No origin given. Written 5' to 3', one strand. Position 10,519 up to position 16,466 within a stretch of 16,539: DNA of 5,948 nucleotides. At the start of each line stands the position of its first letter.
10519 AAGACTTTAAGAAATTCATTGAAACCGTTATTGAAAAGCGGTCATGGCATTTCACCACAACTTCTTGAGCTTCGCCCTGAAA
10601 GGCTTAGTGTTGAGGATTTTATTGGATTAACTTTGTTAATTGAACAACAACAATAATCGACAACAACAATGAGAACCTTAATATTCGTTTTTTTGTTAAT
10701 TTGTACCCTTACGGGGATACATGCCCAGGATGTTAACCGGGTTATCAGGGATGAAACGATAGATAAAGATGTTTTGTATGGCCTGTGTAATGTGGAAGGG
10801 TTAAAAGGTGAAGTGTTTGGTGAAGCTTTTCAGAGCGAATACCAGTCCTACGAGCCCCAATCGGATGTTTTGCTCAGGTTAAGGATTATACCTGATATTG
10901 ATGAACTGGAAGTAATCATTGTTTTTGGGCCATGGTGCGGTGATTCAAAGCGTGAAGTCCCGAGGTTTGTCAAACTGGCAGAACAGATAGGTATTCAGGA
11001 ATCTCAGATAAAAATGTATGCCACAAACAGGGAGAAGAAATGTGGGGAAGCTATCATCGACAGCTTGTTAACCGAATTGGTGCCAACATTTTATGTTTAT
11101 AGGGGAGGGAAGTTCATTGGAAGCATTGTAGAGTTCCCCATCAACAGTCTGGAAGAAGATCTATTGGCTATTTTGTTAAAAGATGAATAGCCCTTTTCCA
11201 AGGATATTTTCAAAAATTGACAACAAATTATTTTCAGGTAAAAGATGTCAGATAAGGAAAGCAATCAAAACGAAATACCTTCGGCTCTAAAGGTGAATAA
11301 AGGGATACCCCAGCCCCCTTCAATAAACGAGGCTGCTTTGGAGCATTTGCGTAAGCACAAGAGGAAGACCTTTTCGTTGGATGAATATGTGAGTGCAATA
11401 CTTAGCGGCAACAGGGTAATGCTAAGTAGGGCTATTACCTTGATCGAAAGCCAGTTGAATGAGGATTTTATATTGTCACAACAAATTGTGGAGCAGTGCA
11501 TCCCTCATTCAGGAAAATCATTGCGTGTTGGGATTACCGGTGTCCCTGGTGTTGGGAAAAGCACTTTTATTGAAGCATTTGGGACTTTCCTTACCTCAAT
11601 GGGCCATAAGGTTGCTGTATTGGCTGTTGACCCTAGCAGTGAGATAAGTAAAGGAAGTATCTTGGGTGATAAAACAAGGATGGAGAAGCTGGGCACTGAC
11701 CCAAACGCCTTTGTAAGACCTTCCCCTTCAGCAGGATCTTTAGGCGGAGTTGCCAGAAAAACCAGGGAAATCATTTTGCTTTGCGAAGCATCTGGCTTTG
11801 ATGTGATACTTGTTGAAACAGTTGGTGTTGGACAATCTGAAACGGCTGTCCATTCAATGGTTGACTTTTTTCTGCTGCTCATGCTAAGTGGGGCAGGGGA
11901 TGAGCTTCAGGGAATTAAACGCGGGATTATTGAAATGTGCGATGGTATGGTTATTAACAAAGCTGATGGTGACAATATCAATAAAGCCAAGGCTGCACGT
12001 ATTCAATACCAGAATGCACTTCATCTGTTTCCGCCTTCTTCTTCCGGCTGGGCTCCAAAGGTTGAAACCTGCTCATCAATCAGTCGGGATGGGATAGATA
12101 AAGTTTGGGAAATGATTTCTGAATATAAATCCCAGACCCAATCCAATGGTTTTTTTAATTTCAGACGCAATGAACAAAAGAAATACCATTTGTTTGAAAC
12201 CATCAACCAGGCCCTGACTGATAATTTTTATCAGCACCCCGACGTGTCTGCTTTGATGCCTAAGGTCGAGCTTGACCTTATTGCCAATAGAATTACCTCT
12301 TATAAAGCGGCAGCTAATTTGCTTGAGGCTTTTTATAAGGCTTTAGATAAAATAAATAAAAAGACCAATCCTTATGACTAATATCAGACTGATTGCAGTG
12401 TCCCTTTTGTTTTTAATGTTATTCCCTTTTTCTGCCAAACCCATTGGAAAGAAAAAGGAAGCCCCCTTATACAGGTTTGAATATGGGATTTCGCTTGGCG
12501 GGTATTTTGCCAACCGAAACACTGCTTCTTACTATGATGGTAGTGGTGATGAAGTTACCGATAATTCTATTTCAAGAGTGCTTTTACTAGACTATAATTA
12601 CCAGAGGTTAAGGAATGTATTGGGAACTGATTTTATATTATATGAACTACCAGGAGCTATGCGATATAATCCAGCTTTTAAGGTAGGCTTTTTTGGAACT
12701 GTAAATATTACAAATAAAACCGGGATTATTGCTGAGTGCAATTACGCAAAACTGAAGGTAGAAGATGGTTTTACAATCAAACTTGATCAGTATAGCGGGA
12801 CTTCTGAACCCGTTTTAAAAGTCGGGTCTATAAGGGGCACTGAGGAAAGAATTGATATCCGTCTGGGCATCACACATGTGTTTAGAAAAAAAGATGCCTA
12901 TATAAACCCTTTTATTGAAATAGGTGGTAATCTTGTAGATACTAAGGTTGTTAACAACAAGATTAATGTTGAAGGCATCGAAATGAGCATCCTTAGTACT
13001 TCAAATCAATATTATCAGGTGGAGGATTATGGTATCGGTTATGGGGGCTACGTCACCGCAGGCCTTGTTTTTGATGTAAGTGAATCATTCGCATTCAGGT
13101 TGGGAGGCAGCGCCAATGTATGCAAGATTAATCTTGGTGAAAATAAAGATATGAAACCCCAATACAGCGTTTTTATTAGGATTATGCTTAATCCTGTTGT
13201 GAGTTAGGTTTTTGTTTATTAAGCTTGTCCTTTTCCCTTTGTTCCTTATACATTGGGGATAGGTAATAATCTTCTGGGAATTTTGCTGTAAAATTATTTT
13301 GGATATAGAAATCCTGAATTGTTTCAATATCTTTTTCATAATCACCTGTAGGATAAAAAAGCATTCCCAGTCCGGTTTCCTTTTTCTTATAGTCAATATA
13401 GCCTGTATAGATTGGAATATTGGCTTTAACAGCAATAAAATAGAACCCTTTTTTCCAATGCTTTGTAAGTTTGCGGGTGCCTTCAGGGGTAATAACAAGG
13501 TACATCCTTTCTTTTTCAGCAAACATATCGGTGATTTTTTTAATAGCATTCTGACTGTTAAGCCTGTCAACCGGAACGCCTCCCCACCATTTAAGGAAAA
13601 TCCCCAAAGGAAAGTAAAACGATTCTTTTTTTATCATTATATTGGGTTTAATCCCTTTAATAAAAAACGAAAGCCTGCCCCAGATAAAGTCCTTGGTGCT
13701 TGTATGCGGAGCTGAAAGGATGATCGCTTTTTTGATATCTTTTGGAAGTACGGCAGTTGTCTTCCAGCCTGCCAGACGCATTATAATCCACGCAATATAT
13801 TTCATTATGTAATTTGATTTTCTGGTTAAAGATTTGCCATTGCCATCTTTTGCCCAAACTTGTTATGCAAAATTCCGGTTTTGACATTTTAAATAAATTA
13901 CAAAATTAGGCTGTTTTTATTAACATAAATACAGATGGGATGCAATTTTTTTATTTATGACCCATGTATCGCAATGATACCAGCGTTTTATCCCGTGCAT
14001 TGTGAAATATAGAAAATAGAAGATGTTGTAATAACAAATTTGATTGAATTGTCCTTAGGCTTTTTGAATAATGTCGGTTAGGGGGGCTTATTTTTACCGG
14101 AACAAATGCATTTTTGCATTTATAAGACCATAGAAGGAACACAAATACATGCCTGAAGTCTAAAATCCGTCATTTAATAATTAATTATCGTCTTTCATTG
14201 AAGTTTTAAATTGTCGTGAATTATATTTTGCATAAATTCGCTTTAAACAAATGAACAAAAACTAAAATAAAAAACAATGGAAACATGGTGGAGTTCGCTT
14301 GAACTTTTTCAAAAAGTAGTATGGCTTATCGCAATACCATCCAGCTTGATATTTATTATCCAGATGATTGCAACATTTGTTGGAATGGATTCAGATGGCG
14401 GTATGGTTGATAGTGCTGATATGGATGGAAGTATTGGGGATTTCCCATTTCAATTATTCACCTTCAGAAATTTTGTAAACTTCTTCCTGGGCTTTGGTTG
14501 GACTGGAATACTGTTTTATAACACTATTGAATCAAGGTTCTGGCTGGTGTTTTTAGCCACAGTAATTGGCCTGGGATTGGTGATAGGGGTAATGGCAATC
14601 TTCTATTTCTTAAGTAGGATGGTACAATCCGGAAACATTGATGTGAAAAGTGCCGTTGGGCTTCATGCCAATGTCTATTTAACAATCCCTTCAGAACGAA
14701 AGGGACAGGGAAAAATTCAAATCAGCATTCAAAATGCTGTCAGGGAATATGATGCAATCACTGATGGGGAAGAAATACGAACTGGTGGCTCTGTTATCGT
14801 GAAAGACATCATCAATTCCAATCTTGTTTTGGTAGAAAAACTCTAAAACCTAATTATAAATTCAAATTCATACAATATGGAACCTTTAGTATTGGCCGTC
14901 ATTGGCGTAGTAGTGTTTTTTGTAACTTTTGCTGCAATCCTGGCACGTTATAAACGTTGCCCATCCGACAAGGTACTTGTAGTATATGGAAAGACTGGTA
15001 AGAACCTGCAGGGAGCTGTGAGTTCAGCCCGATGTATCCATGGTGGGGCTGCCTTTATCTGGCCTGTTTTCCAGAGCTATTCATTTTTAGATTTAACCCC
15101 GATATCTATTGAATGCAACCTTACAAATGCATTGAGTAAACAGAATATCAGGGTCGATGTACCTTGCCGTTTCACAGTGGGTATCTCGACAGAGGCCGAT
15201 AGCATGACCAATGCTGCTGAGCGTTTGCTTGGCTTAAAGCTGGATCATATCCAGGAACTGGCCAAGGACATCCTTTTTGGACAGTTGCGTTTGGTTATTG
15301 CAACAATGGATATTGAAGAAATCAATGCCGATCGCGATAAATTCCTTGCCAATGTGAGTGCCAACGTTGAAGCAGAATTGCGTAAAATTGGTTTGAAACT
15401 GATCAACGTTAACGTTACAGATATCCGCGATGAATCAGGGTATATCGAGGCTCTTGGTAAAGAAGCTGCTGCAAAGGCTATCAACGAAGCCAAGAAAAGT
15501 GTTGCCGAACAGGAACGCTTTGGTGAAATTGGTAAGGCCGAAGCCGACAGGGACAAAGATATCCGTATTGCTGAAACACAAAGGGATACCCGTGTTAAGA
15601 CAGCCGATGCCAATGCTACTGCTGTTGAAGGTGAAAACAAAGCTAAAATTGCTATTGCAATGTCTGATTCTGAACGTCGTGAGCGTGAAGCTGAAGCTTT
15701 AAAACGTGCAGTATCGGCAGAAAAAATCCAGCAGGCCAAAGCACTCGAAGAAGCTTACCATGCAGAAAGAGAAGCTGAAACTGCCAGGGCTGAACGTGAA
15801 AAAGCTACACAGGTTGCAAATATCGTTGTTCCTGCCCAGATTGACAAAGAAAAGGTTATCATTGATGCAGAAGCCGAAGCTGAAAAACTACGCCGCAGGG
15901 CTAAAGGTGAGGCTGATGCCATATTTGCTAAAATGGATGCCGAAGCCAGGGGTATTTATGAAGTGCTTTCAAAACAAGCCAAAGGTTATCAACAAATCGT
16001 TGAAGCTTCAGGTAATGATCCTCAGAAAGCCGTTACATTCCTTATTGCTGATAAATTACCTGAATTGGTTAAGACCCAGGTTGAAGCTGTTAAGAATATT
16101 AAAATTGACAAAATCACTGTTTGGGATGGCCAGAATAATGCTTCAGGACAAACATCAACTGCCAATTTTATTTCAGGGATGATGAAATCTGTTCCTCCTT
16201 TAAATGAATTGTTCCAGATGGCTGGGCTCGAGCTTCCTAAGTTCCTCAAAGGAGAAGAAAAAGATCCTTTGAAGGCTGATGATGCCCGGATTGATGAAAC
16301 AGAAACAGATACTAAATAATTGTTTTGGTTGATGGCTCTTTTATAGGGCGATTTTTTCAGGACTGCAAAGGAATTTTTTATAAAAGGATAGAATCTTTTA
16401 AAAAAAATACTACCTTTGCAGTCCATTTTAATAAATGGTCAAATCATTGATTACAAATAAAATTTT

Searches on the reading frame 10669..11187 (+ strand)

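Call 68: search_protein_families(library=pfam, proteins=[window:10669-11187:+], max_evalue=0.001)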
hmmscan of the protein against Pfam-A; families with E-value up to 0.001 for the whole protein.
window:10669-11187:+ (173 aa): 1 family
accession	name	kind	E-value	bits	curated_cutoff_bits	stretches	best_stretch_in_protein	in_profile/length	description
PF00085.26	Thioredoxin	-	0.00037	20.9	23.5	1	79-154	19-89/103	Thioredoxin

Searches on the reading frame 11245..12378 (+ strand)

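Call 68: search_protein_families(library=pfam, proteins=[window:11245-12378:+], max_evalue=0.001)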
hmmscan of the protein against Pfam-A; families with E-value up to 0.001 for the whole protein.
window:11245-12378:+ (378 aa): 5 families
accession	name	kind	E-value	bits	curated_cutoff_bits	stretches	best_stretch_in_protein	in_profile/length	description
PF03308.22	MeaB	-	1.8e-102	342.5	23.1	1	60-330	1-270/273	Methylmalonyl Co-A mutase-associated GTPase MeaB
PF01656.29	CbiA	-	2.7e-05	24.5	25.4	1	102-255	9-98/125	CobQ/CobB/MinD/ParA nucleotide binding domain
PF03029.23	ATP_bind_1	-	6.2e-05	23.3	27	1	97-133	1-37/240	Conserved hypothetical ATP binding protein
PF02492.25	cobW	-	0.00024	21.2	20.7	0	95-242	3-155/180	CobW/HypB/UreG, nucleotide-binding domain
PF13479.12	AAA_24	-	0.00047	20.5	27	0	92-138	2-40/195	AAA domain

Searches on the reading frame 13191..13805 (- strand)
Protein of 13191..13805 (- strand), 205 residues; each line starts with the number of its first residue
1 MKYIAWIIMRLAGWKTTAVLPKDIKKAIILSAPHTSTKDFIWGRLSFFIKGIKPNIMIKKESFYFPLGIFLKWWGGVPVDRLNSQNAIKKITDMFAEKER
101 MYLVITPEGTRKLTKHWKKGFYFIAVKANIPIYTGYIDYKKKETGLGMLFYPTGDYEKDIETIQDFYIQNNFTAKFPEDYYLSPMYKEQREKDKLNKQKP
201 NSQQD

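Call 68: search_protein_families(library=pfam, proteins=[window:13191-13805:-], max_evalue=0.001)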
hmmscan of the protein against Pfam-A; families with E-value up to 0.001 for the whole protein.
window:13191-13805:- (205 aa): 1 family
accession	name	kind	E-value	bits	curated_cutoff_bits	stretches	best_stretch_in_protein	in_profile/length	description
PF01553.26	Acyltransferase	-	3.4e-11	43.5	23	1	25-136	13-130/132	Acyltransferase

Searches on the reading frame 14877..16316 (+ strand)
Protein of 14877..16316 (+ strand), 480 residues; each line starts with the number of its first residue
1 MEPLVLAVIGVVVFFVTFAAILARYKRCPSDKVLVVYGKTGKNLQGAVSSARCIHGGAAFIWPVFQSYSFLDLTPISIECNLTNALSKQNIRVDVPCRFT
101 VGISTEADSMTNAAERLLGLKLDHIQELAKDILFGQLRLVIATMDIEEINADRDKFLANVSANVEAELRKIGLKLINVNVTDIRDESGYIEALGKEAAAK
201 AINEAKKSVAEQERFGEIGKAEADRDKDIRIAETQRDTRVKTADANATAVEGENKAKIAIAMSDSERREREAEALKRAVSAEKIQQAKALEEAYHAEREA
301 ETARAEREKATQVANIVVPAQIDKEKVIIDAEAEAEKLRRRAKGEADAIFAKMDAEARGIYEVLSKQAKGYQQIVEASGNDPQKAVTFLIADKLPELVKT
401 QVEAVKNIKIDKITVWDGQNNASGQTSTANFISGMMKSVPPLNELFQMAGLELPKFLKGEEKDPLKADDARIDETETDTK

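Call 68: search_protein_families(library=pfam, proteins=[window:14877-16316:+], max_evalue=0.001)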
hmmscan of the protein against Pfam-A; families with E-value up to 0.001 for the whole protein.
window:14877-16316:+ (480 aa): 1 family
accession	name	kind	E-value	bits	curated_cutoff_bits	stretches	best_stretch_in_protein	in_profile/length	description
PF01145.31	Band_7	-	1.2e-28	100.8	23.6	1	29-213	4-175/176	SPFH domain / Band 7 family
